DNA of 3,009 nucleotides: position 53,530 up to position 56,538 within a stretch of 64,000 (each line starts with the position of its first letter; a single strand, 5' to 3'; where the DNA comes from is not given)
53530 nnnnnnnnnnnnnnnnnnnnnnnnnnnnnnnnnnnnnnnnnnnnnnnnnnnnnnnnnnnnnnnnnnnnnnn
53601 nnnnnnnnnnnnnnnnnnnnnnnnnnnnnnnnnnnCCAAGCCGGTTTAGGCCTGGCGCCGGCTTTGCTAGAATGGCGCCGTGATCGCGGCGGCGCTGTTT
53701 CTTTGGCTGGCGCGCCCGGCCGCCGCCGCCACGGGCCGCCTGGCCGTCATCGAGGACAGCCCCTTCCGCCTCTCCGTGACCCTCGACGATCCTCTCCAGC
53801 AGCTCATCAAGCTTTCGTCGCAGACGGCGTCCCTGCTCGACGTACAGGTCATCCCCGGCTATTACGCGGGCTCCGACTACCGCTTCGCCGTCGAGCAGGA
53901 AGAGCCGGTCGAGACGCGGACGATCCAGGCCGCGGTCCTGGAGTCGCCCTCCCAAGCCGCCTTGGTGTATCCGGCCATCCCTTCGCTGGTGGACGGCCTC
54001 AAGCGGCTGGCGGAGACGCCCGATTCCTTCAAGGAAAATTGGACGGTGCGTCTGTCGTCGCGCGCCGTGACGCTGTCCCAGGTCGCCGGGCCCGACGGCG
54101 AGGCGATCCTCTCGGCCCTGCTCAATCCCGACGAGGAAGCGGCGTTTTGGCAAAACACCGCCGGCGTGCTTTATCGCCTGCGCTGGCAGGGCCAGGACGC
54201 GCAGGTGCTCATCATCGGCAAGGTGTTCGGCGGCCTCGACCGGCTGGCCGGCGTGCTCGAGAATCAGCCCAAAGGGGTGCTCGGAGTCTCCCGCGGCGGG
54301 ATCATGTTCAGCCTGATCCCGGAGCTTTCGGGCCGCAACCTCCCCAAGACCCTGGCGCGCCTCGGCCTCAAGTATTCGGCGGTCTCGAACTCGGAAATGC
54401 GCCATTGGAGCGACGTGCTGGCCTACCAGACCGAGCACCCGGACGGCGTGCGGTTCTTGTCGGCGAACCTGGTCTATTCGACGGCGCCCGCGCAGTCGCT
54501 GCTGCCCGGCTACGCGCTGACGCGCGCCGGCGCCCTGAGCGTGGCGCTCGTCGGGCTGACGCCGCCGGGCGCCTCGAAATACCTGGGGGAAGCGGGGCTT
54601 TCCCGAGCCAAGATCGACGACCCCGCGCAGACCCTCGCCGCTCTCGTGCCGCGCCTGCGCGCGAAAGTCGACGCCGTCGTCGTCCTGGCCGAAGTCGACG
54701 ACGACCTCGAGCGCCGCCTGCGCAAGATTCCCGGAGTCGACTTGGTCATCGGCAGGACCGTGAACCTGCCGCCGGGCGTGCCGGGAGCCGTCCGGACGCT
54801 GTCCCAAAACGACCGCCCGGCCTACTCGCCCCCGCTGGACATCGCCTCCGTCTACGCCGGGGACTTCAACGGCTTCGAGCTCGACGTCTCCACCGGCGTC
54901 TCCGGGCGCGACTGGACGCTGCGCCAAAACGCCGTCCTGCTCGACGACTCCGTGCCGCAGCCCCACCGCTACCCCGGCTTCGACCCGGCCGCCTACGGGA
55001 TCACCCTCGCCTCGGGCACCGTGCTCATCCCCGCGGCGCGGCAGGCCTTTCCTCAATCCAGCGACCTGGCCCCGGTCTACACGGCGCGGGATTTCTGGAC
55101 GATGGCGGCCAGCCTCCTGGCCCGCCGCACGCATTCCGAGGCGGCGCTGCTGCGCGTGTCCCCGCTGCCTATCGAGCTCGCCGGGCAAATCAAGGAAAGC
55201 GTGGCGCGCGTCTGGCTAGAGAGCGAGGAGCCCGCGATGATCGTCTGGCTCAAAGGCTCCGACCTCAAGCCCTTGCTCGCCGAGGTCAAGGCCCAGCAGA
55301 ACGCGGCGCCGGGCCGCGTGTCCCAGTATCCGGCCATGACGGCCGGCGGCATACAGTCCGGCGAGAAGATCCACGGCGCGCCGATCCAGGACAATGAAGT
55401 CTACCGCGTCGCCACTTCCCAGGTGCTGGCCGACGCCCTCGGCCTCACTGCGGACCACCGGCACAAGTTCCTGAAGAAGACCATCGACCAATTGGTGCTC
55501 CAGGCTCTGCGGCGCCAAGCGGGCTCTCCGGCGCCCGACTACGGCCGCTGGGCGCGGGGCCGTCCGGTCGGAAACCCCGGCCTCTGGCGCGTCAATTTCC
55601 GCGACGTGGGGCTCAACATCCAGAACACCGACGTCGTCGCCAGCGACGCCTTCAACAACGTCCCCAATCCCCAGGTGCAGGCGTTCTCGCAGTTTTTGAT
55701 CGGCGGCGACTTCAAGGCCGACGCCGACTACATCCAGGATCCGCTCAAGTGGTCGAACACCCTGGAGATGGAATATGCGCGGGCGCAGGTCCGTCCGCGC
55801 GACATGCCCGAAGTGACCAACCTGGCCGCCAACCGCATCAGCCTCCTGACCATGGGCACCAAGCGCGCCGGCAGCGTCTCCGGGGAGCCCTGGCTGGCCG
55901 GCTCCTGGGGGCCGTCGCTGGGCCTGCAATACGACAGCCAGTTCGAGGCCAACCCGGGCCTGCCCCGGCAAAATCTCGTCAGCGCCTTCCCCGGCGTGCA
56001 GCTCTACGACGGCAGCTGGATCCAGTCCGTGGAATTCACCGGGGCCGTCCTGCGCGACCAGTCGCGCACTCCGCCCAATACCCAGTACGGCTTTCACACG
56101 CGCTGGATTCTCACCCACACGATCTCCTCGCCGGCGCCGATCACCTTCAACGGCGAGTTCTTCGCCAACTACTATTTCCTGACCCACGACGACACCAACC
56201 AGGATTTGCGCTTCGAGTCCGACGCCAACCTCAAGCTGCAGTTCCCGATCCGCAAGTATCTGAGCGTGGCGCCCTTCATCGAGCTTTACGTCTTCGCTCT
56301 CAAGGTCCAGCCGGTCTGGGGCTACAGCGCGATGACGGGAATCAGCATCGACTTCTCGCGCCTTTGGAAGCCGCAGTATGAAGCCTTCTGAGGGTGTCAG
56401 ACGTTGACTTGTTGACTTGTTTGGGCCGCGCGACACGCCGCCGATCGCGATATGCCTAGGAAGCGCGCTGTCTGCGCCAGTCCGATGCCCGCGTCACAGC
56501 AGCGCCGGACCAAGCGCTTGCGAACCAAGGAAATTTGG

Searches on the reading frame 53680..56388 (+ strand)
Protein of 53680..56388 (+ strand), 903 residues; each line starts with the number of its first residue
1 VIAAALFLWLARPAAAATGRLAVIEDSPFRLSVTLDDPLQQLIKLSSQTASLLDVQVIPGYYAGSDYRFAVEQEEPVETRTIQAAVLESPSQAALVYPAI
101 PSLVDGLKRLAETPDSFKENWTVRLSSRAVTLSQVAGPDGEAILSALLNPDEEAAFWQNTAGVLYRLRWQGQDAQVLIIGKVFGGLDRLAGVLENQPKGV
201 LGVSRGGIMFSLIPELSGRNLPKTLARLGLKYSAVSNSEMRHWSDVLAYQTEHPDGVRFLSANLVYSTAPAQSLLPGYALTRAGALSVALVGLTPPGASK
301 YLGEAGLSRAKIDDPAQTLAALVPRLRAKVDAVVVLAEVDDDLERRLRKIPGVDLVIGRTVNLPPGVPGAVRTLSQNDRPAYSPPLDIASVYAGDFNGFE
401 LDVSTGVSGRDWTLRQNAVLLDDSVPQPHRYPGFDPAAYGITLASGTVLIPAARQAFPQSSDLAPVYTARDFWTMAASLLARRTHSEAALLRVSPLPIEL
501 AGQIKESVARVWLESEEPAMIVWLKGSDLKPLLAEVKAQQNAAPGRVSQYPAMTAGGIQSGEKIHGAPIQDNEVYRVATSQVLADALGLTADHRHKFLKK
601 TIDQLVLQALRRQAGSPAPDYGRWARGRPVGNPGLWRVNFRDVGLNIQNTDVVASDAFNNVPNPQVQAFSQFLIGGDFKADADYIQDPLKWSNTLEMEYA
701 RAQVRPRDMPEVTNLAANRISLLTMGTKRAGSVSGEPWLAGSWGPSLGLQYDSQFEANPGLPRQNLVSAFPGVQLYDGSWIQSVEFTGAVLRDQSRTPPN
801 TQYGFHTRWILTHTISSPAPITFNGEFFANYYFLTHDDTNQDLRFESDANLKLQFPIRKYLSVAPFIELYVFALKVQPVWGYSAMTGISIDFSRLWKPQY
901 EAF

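Call 8: search_protein_families(library=pfam, proteins=[window:53680-56388:+], max_evalue=0.01)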
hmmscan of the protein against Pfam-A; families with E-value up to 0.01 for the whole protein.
window:53680-56388:+ (903 aa): 0 families

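Call 9: search_protein_families(library=ncbifam, proteins=[window:53680-56388:+], max_evalue=0.01)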
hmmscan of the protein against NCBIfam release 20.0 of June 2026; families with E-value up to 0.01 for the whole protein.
window:53680-56388:+ (903 aa): 3 families
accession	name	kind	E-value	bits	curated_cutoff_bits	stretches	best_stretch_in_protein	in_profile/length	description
NF041198.1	UshA_like_PCGU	equivalog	4.1e-09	35.6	275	1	218-358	94-232/519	UshA-like (seleno)protein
NF006934.0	PRK09419.1-1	subfamily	2e-05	22.4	1646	1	216-352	687-825/1174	multifunctional 2',3'-cyclic-nucleotide 2'-phosphodiesterase/3'-nucleotidase/5'-nucleotidase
NF007109.1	PRK09558.1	equivalog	6e-05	22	600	1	225-337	106-216/550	bifunctional UDP-sugar hydrolase/5'-nucleotidase UshA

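Call 19: find_homologous_proteins(query=window:53680-56388:+)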
Query window:53680-56388:+ (903 aa): 28 proteins with E <= 0.001 among 8000 candidates.
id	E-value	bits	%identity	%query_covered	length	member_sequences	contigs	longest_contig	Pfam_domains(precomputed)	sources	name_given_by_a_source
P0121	0.0e+0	2033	100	100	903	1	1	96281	-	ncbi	-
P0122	5.3e-275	933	51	96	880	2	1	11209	-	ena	-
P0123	1.5e-273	928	50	97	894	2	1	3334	-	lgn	-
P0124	7.1e-259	880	49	98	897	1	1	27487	-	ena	-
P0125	1.8e-249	849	46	100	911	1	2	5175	-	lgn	-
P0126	1.9e-248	845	46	98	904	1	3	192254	-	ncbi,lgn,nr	ncbi:MAG: hypothetical protein KGO96_05790 [Elusimicrobia bacterium]|nr:hypothetical protein [Elusim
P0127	9.3e-247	840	47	100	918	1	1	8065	-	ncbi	-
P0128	7.5e-245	834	46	99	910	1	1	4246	-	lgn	-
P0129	2.3e-227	776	45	99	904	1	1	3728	-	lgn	-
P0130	4.6e-226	771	48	85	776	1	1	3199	-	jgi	jgi:hypothetical protein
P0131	1.9e-225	769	43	100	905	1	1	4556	-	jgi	-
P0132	5.8e-222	758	43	99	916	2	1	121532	-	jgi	jgi:hypothetical protein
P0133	3.5e-221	755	44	100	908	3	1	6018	-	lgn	-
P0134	1.1e-220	754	44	98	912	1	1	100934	-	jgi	jgi:hypothetical protein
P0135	1.9e-220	753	43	100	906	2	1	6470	-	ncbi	-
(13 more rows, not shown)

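Call 24: find_encoding_contigs(protein=P0124, flank=3500, max_places=2)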
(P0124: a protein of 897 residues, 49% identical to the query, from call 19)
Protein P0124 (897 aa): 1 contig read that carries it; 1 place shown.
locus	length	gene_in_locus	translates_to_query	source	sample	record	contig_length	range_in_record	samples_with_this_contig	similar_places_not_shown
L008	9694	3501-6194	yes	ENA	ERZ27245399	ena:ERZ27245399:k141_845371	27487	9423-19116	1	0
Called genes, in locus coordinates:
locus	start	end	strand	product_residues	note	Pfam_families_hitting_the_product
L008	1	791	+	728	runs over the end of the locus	PF17804:TSP_NTD, PF00595:PDZ (faint), PF03572:Peptidase_S41, PF11818:DUF3340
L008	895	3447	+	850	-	PF02861:Clp_N, PF23569:NBD_SMAX1, PF00004:AAA, PF17871:AAA_lid_9, PF00158:Sigma54_activat, PF00004:AAA, PF07724:AAA_2, PF07728:AAA_5, +12 more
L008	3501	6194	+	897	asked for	-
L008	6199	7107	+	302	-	PF01497:Peripla_BP_2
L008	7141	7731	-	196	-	PF02834:LigT_PEase, PF13563:2_5_RNA_ligase2, PF02834:LigT_PEase (weak)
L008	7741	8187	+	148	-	PF02580:Tyr_Deacylase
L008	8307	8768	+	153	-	-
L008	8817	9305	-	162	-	-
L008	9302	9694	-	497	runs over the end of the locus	PF00512:HisKA (weak), PF02518:HATPase_c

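Call 25: find_encoding_contigs(protein=P0126, flank=3500, max_places=2)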
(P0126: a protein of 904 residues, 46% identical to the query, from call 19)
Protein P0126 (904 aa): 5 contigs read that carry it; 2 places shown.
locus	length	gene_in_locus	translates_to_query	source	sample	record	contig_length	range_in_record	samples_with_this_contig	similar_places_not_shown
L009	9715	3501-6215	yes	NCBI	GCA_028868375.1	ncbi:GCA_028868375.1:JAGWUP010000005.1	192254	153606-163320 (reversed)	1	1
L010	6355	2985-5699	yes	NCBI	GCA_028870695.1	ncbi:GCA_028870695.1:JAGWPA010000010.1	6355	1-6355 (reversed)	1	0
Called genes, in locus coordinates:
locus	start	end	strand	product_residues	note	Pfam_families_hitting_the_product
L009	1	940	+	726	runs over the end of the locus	PF17804:TSP_NTD, PF00595:PDZ (weak), PF03572:Peptidase_S41, PF11818:DUF3340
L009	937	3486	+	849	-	PF02861:Clp_N, PF23569:NBD_SMAX1, PF00004:AAA, PF17871:AAA_lid_9, PF00158:Sigma54_activat, PF00004:AAA, PF07724:AAA_2, PF07728:AAA_5, +14 more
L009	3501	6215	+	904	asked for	-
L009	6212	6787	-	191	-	PF02834:LigT_PEase, PF13563:2_5_RNA_ligase2, PF02834:LigT_PEase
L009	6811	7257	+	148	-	PF02580:Tyr_Deacylase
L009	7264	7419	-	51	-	-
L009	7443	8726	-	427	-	PF00140:Sigma70_r1_2, PF04542:Sigma70_r2, PF04539:Sigma70_r3, PF04545:Sigma70_r4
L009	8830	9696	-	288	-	PF01551:Peptidase_M23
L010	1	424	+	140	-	PF11818:DUF3340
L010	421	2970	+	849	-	PF02861:Clp_N, PF23569:NBD_SMAX1, PF00004:AAA, PF17871:AAA_lid_9, PF00158:Sigma54_activat, PF00004:AAA, PF07724:AAA_2, PF07728:AAA_5, +14 more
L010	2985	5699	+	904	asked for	-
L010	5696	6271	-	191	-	PF02834:LigT_PEase, PF13563:2_5_RNA_ligase2, PF02834:LigT_PEase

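Call 26: find_encoding_contigs(protein=P0122, flank=3500, max_places=2)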
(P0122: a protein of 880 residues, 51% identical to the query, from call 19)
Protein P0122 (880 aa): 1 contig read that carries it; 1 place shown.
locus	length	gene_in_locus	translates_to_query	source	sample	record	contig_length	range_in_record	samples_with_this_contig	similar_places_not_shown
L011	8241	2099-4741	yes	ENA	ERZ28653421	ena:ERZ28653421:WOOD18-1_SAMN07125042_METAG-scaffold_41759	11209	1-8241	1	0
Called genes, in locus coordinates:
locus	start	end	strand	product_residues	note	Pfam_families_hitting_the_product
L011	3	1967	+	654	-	?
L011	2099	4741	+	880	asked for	-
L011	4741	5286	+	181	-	PF13646:HEAT_2 (faint)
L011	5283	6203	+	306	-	PF01497:Peripla_BP_2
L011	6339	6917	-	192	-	PF10469:AKAP7_NLS (weak), PF13563:2_5_RNA_ligase2, PF02834:LigT_PEase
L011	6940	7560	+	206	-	PF04116:FA_hydroxylase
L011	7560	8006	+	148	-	PF02580:Tyr_Deacylase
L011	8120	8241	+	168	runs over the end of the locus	-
